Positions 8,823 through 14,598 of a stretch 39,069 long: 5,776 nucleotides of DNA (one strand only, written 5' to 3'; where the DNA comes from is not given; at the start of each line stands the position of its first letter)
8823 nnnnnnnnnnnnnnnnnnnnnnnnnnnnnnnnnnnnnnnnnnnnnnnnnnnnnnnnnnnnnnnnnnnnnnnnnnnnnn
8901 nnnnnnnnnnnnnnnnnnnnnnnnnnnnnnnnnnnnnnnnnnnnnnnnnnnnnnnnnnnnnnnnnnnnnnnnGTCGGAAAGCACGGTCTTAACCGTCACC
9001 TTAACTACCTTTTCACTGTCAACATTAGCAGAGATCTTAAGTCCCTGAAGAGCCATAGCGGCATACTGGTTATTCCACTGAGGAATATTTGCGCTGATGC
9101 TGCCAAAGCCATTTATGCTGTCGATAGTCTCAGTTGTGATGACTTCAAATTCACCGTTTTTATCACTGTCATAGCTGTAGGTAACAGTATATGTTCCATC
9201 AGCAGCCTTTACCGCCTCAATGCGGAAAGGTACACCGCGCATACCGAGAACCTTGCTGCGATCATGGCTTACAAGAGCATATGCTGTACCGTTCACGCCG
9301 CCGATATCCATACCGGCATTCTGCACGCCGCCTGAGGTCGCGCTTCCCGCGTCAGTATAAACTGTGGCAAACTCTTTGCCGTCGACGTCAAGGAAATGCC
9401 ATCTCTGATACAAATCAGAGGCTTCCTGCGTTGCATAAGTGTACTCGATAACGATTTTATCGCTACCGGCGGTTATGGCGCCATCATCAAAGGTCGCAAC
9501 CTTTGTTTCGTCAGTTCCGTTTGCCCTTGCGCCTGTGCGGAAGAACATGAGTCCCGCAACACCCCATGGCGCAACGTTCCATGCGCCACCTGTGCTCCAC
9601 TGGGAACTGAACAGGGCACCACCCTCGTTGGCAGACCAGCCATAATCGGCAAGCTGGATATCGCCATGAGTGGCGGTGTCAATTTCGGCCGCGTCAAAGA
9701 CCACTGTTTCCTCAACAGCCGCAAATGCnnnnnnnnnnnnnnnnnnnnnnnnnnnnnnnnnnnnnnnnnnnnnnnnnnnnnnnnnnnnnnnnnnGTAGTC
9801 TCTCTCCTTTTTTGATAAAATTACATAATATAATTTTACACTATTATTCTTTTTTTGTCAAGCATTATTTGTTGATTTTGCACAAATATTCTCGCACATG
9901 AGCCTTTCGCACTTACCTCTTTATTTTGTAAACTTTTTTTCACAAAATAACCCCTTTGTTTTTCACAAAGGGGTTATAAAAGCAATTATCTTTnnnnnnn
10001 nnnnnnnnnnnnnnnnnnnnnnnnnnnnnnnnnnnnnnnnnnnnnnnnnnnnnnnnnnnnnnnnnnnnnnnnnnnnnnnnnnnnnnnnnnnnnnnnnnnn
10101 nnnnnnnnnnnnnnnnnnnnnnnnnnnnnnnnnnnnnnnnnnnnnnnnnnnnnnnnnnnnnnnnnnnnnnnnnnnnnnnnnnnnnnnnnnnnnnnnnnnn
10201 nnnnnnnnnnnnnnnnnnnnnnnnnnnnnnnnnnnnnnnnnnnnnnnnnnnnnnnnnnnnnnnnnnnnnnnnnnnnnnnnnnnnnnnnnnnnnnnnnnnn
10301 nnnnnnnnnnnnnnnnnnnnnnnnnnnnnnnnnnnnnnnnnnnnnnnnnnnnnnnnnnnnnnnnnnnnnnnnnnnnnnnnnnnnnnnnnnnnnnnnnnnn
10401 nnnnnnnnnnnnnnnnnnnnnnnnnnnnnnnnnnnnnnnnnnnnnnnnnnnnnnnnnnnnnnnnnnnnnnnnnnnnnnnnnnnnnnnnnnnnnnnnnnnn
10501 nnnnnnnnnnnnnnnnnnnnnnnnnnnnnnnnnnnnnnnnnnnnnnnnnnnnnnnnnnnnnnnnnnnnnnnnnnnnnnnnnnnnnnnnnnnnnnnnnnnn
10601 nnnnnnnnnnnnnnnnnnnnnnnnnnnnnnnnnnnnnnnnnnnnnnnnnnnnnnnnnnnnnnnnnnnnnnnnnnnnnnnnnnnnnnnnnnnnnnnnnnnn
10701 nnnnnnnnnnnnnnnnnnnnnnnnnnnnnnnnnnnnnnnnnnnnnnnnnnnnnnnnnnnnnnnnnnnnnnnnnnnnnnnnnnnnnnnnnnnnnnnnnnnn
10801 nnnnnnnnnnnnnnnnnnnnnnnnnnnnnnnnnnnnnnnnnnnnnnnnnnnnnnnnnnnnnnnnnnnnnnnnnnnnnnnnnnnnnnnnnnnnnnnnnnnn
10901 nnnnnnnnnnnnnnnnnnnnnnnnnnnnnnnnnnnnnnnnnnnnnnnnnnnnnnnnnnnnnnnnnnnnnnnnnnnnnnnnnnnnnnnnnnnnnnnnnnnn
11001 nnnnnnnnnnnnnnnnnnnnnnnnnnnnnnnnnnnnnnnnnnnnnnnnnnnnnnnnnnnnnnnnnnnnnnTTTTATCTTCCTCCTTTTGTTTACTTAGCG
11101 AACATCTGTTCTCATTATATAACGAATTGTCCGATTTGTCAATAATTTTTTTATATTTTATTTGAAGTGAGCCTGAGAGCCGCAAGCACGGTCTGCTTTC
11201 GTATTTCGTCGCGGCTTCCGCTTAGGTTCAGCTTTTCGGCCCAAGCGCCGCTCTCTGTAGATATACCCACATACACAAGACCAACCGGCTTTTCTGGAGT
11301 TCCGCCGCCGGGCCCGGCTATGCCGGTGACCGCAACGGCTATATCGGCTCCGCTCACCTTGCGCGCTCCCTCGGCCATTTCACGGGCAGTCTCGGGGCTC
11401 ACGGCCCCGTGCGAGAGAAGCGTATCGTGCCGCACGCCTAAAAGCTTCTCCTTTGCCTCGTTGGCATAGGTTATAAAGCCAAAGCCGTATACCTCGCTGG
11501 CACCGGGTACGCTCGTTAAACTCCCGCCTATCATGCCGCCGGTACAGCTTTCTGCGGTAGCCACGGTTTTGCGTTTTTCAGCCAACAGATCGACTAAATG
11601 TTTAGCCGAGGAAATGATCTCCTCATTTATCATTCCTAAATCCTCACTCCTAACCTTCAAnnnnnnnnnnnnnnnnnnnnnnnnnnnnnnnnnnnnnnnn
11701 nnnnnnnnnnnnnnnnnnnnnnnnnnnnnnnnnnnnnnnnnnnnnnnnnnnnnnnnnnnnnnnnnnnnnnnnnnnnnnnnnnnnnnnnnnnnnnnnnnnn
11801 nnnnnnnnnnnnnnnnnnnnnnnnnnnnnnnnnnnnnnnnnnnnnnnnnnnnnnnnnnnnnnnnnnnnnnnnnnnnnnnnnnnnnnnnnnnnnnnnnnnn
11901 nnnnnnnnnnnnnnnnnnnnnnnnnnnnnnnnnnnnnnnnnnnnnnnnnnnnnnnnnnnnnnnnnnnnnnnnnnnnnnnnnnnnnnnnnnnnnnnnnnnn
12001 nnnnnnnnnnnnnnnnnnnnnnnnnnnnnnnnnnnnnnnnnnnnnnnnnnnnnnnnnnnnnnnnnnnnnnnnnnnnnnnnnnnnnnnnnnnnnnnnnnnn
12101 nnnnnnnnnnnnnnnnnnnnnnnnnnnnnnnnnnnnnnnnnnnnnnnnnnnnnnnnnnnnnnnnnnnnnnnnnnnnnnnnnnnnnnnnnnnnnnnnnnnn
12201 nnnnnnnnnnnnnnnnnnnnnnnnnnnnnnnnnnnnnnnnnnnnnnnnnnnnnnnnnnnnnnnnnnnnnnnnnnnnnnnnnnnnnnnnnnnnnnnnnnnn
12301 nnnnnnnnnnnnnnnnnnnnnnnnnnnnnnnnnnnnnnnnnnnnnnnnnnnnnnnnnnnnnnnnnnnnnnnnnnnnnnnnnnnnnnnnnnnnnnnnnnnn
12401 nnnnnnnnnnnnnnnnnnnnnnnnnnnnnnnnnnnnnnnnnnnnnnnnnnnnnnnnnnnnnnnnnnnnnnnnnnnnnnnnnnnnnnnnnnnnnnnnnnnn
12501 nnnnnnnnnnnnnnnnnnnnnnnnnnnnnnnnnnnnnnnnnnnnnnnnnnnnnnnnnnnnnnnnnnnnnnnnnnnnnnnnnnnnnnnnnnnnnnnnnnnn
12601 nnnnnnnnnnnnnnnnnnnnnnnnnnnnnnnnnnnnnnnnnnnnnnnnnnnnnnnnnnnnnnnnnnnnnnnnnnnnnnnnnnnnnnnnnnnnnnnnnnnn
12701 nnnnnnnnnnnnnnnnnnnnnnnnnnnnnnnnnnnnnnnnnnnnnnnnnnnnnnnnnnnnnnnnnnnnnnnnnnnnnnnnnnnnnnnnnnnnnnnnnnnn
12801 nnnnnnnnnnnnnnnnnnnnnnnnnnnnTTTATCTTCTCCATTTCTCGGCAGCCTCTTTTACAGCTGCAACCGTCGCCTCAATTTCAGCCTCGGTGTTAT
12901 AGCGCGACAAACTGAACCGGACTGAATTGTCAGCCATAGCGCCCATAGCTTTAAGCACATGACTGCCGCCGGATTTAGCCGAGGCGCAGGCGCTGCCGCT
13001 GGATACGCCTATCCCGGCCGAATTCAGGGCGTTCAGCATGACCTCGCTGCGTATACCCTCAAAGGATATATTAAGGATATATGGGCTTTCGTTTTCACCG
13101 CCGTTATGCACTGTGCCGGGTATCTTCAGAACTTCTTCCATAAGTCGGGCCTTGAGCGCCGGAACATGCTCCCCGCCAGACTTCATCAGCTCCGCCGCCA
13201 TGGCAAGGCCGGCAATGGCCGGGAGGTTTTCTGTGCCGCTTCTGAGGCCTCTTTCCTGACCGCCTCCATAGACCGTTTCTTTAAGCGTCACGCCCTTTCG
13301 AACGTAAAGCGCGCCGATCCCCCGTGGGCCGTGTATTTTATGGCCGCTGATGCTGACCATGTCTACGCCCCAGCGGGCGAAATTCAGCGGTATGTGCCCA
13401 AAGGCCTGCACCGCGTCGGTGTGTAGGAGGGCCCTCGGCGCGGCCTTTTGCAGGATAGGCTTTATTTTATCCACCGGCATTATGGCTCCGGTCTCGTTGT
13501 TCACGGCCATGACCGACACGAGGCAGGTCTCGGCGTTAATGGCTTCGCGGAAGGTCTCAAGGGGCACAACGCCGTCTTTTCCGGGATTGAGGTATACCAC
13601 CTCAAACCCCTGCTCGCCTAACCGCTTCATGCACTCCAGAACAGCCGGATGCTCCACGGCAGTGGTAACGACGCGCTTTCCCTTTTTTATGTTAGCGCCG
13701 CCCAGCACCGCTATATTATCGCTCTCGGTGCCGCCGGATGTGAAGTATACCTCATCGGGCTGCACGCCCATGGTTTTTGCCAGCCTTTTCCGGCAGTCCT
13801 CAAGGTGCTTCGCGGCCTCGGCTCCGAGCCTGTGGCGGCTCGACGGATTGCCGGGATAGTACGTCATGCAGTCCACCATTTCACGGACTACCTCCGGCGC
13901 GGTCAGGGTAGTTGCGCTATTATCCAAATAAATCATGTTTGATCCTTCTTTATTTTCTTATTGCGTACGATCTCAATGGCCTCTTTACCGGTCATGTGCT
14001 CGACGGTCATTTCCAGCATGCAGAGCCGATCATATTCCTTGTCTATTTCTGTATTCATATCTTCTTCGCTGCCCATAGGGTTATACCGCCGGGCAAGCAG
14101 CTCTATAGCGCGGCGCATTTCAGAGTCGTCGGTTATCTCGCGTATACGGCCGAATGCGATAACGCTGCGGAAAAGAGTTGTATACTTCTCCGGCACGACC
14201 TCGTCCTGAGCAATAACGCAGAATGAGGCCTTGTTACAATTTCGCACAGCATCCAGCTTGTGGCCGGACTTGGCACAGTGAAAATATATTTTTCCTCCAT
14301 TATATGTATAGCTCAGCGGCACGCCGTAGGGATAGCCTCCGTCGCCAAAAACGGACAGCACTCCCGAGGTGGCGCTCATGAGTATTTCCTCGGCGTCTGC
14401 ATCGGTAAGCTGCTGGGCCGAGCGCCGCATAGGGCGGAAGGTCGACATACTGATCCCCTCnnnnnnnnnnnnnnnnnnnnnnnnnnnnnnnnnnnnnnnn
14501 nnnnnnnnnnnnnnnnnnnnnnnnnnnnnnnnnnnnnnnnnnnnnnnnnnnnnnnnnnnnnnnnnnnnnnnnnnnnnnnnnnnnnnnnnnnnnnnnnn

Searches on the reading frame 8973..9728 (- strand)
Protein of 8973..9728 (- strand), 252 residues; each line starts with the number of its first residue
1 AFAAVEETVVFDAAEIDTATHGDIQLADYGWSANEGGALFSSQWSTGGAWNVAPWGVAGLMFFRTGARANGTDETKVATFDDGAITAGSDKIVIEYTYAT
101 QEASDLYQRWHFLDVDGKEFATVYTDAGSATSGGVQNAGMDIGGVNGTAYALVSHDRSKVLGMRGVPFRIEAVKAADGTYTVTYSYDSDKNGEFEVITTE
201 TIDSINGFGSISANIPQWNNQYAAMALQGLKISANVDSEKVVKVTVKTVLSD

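Call 76: search_solved_structures(query=A7, max_evalue=10)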
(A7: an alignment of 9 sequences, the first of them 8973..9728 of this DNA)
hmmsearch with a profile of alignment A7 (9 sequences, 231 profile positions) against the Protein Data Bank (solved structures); distinct sequences matched with E-value up to 10: 4.
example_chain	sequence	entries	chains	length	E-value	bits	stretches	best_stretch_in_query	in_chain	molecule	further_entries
4crq_A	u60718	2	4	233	0.32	13.7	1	37-82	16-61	ENDO-1,3-BETA-GLUCANASE, FAMILY GH16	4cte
1qwx_A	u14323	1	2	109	0.65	12.7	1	95-148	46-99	cysteine protease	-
1y4h_C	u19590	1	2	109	0.66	12.7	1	95-148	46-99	cysteine protease inhibitor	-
1nyc_A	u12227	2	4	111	0.71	12.6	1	95-148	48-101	cysteine protease inhibitor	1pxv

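Call 77: search_protein_families(library=pfam, alignment_id=A7, max_evalue=1)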
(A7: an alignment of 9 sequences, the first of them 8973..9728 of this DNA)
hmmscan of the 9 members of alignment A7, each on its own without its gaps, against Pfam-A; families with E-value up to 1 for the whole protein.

A. member 1, window:8973-9728:- (252 aa): 1 family
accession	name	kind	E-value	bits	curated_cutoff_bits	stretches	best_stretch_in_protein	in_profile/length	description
PF11687.14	DUF3284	-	0.096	13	23.7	0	174-212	72-110/119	Domain of unknown function (DUF3284)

B. families by the number of members that match (of 9 scanned): 5 families
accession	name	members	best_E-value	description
PF11687.14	DUF3284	1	0.096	Domain of unknown function (DUF3284)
PF04478.17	Mid2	1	0.097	Mid2 like cell wall stress sensor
PF04248.19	NTP_transf_9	1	0.15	Domain of unknown function (DUF427)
PF14226.12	DIOX_N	1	0.17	non-haem dioxygenase in morphine synthesis N-terminal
PF17957.7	Big_7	1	0.24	Bacterial Ig domain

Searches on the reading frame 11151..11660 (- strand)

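Call 14: search_protein_families(library=pfam, proteins=[window:11151-11660:-], max_evalue=0.001)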
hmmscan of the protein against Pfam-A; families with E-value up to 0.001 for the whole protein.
window:11151-11660:- (169 aa): 1 family
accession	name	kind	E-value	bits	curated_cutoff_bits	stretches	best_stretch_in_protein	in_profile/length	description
PF02464.23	CinA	-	5.7e-59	198.6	23.5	1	19-166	5-152/155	Competence-damaged protein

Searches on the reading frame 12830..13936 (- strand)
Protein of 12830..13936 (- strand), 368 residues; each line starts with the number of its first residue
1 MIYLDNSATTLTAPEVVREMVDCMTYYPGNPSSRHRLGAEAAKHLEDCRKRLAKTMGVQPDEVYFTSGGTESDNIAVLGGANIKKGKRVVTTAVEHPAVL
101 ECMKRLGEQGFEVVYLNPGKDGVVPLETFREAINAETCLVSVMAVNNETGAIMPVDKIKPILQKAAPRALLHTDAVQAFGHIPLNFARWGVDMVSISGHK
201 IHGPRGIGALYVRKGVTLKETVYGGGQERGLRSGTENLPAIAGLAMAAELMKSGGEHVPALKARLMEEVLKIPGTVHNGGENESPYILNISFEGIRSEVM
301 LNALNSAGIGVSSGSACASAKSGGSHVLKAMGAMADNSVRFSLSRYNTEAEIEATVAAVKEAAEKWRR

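Call 14: search_protein_families(library=pfam, proteins=[window:12830-13936:-], max_evalue=0.001)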
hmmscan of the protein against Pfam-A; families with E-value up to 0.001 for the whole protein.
window:12830-13936:- (368 aa): 2 families
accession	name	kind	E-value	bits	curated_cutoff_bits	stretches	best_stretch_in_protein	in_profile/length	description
PF00266.25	Aminotran_5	-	5.1e-81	272.9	21.5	1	2-354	1-370/371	Aminotransferase class-V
PF00155.27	Aminotran_1_2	-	9.9e-07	28.7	19.7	1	12-169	18-180/361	Aminotransferase class I and II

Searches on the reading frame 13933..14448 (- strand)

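Call 14: search_protein_families(library=pfam, proteins=[window:13933-14448:-], max_evalue=0.001)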
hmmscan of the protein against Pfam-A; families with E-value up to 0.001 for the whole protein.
window:13933-14448:- (171 aa): 2 families
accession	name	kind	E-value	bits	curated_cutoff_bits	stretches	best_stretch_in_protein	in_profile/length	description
PF12900.13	Pyridox_ox_2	-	2.3e-22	79.9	27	1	16-155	2-139/140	Pyridoxamine 5'-phosphate oxidase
PF01243.27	PNPOx_N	-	5.7e-09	36.8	28.1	1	18-125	4-96/120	Pyridoxamine 5'-phosphate oxidase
